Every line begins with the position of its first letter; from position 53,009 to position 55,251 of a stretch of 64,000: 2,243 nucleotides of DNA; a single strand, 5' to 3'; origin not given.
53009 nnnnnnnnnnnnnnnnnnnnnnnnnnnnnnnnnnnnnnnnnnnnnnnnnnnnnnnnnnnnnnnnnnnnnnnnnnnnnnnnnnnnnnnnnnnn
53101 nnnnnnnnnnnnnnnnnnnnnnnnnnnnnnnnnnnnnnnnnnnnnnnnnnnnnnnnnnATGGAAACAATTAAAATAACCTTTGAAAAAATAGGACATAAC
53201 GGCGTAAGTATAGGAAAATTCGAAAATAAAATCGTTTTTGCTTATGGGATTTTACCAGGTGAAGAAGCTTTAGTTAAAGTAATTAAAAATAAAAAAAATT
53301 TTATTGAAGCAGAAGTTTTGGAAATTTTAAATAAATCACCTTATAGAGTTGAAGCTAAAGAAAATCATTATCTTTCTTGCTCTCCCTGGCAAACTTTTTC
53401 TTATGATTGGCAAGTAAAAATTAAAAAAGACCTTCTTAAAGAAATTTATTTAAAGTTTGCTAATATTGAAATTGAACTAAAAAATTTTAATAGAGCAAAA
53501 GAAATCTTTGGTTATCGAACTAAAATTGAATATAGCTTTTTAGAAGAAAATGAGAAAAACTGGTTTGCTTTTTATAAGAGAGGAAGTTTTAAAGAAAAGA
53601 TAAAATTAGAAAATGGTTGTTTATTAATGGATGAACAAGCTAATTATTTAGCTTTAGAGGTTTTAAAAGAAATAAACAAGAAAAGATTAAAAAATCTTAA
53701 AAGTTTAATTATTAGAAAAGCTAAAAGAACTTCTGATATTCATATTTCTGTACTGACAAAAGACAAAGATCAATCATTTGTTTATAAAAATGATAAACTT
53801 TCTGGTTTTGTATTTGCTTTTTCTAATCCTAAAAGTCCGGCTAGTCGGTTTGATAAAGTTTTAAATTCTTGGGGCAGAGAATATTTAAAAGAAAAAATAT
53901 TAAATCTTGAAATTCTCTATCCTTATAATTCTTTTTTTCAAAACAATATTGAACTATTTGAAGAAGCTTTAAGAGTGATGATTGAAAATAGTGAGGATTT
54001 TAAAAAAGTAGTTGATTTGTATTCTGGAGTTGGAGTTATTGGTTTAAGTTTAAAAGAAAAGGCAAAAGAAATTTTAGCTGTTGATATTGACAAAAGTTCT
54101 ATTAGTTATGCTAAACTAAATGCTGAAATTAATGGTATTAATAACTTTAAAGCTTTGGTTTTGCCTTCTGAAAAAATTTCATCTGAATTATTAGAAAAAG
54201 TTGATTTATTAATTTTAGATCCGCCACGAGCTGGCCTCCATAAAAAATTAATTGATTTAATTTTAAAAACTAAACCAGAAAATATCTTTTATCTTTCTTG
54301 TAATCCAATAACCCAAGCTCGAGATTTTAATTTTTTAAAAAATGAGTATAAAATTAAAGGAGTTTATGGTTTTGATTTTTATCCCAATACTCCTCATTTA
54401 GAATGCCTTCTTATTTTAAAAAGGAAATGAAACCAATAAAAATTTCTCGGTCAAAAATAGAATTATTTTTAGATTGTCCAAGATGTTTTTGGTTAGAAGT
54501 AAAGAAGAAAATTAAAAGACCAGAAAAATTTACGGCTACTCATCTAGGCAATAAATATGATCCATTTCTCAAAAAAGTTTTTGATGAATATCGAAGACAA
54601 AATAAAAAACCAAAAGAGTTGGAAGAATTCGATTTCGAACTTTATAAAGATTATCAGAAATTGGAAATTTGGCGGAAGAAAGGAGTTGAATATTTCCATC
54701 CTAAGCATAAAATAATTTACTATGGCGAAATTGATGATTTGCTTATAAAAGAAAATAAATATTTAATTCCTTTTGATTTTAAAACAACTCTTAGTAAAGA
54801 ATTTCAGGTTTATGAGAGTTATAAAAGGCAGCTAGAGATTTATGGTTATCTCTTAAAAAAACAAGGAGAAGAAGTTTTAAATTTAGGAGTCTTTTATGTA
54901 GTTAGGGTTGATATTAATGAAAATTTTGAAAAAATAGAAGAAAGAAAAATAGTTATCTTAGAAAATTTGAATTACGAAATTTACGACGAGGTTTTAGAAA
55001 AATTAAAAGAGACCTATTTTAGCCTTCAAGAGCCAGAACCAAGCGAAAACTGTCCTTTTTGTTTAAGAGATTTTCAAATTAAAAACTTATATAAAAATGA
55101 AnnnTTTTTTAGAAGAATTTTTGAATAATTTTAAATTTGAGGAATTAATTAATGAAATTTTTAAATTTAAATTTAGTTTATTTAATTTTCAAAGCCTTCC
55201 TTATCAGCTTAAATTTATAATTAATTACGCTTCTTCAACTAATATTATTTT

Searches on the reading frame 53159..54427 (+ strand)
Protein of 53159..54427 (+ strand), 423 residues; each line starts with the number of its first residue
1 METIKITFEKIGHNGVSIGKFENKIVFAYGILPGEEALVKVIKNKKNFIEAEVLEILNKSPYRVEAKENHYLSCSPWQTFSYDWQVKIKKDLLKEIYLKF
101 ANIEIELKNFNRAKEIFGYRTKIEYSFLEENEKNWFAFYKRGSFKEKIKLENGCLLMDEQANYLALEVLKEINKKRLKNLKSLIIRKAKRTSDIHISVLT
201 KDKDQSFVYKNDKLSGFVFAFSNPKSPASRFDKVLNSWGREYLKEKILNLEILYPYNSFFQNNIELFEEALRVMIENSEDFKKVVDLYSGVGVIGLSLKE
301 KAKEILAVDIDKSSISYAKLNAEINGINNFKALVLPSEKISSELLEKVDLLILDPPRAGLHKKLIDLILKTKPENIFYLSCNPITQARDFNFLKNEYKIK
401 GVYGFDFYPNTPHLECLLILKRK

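Call 97: search_protein_families(library=pfam, proteins=[window:53159-54427:+], max_evalue=0.0001)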
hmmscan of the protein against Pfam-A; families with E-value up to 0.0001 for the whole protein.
window:53159-54427:+ (423 aa): 7 families
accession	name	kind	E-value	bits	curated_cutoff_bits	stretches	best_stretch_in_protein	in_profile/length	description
PF05958.17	tRNA_U5-meth_tr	-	3e-29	102.6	23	1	82-423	2-357/357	tRNA (Uracil-5-)-methyltransferase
PF05175.20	MTS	-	1.8e-09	37.9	23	1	274-356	23-107/170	Methyltransferase small domain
PF01938.26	TRAM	-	7.5e-08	32.6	21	1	2-54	6-61/61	TRAM domain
PF06325.19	PrmA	-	1.9e-07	31.3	22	1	277-351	158-230/296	Ribosomal protein L11 methyltransferase (PrmA)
PF13847.12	Methyltransf_31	-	7.9e-07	29.3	27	1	282-354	5-81/145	Methyltransferase domain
PF02475.24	TRM5-TYW2_MTfase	-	1.8e-06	28.5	28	1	268-331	25-89/164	TRM5/TYW2 methyltransferase domain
PF03602.21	Cons_hypoth95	-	2.8e-05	24.3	24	1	271-370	32-138/182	Conserved hypothetical protein 95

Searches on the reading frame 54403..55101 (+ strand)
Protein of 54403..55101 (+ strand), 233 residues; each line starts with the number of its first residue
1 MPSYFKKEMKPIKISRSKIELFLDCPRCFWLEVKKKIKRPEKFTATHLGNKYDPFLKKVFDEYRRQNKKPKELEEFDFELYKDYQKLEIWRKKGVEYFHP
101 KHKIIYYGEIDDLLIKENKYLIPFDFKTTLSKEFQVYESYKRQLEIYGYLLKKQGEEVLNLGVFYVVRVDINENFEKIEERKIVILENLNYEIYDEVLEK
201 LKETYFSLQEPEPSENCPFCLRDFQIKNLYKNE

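Call 97: search_protein_families(library=pfam, proteins=[window:54403-55101:+], max_evalue=0.0001)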
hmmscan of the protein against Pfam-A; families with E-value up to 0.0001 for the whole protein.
window:54403-55101:+ (233 aa): 1 family
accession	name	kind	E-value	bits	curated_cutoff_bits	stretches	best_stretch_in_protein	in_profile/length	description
PF12705.13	PDDEXK_1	-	2.9e-12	47.5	22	1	14-220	2-240/247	PD-(D/E)XK nuclease superfamily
